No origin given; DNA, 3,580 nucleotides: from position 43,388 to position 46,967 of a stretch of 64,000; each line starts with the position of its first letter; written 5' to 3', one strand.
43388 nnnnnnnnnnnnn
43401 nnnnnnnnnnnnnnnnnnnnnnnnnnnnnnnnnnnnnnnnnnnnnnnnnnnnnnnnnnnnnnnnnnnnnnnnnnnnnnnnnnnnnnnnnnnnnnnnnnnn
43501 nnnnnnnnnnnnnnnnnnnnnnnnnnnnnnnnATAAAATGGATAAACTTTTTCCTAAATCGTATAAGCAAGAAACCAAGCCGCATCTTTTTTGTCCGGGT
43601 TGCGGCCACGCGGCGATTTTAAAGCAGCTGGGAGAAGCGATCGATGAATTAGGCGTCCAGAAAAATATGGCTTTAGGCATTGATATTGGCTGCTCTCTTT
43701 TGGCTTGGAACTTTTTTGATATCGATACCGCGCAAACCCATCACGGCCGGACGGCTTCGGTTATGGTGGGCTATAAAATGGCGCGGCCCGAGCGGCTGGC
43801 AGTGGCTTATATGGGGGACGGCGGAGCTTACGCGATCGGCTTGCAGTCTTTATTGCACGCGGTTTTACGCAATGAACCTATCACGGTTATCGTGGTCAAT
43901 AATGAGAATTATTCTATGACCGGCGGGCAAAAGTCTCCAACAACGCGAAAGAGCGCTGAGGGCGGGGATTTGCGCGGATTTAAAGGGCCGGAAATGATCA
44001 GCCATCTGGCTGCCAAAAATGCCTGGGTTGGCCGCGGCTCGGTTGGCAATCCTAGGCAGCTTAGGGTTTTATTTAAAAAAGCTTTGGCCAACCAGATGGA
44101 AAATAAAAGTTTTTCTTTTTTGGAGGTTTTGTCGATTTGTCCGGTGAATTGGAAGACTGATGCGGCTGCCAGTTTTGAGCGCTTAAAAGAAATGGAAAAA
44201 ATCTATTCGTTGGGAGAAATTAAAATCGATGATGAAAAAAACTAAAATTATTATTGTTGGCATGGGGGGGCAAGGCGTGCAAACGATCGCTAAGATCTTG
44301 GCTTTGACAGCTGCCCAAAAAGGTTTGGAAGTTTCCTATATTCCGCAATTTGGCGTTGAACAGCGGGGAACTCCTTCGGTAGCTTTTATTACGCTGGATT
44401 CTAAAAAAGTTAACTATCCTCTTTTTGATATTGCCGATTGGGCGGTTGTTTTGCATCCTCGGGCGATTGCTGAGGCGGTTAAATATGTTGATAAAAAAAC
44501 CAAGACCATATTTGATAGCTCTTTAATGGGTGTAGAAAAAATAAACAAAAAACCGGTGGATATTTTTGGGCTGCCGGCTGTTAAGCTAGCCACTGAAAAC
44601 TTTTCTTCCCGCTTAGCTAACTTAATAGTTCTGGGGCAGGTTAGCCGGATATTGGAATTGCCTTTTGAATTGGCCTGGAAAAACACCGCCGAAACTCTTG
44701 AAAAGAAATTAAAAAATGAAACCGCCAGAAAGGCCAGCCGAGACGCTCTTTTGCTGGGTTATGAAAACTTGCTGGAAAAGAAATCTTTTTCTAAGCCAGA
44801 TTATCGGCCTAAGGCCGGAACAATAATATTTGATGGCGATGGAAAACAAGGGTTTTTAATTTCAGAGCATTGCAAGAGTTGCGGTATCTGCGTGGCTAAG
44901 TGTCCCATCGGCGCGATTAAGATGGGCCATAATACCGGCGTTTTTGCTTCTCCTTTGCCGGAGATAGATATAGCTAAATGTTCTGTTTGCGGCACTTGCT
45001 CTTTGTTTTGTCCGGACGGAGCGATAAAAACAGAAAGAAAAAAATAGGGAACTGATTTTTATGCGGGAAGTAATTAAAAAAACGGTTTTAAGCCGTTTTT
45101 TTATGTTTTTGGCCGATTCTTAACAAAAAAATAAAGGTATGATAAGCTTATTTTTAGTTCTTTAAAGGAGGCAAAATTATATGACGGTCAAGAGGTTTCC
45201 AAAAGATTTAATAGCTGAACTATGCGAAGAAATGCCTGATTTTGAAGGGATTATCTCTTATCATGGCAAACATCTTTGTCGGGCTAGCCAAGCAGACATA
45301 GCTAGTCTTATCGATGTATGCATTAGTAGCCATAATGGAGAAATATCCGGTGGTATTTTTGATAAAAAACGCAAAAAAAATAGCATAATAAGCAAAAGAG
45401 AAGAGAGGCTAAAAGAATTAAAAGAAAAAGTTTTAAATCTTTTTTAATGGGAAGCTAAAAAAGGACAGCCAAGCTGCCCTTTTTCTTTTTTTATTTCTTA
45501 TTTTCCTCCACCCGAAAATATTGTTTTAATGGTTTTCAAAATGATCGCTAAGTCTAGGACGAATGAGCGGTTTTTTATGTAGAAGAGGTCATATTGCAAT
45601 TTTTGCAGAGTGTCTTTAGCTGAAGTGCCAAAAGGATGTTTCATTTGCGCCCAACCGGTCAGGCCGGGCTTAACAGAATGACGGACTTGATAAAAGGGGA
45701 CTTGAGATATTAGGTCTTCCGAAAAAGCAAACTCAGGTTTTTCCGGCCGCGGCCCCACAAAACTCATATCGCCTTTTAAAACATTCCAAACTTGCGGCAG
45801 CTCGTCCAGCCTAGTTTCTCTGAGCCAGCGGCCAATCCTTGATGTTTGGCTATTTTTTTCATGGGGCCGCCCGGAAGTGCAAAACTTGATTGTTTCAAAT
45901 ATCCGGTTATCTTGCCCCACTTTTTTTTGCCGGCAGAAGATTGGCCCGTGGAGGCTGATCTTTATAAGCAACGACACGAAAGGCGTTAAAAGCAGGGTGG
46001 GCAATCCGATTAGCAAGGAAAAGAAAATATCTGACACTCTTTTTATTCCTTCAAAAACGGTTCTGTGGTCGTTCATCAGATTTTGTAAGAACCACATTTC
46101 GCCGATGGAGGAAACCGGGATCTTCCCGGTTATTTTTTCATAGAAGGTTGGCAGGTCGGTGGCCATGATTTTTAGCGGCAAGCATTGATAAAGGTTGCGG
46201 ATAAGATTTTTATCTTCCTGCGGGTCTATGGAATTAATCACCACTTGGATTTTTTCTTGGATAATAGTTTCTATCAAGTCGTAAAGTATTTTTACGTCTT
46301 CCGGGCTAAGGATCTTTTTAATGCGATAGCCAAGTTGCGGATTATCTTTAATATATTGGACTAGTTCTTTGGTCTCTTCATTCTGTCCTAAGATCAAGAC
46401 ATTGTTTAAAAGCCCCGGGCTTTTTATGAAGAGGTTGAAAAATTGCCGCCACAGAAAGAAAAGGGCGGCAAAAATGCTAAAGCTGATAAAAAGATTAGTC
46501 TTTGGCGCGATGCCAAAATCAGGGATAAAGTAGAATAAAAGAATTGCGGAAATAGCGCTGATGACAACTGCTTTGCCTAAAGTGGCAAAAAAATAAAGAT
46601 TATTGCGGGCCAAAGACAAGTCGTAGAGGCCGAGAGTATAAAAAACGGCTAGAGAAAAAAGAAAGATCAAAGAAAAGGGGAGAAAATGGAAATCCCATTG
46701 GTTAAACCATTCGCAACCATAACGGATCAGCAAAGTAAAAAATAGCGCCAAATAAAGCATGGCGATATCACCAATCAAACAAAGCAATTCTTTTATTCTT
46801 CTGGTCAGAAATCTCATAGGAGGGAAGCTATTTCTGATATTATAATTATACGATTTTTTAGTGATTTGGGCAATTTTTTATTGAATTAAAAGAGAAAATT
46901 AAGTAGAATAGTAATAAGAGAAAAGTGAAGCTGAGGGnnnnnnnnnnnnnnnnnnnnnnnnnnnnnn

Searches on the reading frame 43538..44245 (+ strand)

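Call 9: search_protein_families(library=pfam, proteins=[window:43538-44245:+], max_evalue=0.001)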
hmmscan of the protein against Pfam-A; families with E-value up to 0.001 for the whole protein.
window:43538-44245:+ (235 aa): 1 family
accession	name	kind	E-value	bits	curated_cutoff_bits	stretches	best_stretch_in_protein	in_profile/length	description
PF02775.26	TPP_enzyme_C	-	1.2e-22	80.7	21.9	1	58-197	20-151/151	Thiamine pyrophosphate enzyme, C-terminal TPP binding domain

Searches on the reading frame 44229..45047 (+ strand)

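Call 9: search_protein_families(library=pfam, proteins=[window:44229-45047:+], max_evalue=0.001)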
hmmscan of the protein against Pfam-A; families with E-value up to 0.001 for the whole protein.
window:44229-45047:+ (272 aa): 10 families
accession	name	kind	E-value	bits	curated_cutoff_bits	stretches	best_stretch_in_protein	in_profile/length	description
PF01558.24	POR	-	4.1e-25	89.4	27.4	1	13-178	1-172/173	Pyruvate ferredoxin/flavodoxin oxidoreductase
PF00037.32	Fer4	-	4.7e-10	39.3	21.1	2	212-231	5-24/24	4Fe-4S binding domain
PF13187.11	Fer4_9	-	1.1e-07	32.2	27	1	214-266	1-52/52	4Fe-4S dicluster domain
PF13237.11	Fer4_10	-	2.8e-07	30.8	25.5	0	212-227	6-21/53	4Fe-4S dicluster domain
PF14697.11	Fer4_21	-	4.9e-07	30.2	35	1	209-232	35-59/59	4Fe-4S dicluster domain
PF12838.12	Fer4_7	-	1.2e-06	29.3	27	1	214-265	1-52/52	4Fe-4S dicluster domain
PF25160.1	LdpA_Fe-S-bd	-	6.7e-06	26.2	27.6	0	210-232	23-45/49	LdpA Fe-S cluster-binding domain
PF13484.11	Fer4_16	-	1.7e-05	26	30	0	214-233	1-20/66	4Fe-4S double cluster binding domain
PF12837.12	Fer4_6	-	3.1e-05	24.1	25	0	244-266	2-24/24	4Fe-4S binding domain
PF12797.12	Fer4_2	-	7.3e-05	22.9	24.5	0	211-226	6-21/22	4Fe-4S binding domain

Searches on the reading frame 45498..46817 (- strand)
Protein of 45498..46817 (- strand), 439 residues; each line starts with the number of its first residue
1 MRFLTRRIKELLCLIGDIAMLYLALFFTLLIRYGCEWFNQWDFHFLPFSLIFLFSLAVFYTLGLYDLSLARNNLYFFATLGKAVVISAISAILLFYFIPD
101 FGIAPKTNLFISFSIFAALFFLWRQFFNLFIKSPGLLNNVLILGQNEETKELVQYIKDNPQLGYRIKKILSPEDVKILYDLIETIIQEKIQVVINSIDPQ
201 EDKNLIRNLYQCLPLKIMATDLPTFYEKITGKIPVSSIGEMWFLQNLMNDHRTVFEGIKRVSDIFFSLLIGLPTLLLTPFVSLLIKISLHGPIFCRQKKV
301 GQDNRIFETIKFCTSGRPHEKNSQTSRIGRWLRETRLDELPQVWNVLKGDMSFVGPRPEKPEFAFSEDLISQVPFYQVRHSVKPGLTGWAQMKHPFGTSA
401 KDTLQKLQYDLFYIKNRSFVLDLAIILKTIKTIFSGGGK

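Call 10: search_protein_families(library=pfam, proteins=[window:45498-46817:-], max_evalue=0.001)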
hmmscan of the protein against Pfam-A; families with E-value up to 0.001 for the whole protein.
window:45498-46817:- (439 aa): 1 family
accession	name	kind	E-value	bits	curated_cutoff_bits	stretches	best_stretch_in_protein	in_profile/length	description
PF02397.22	Bac_transf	-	1.6e-51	174.8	27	1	259-434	1-178/179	Bacterial sugar transferase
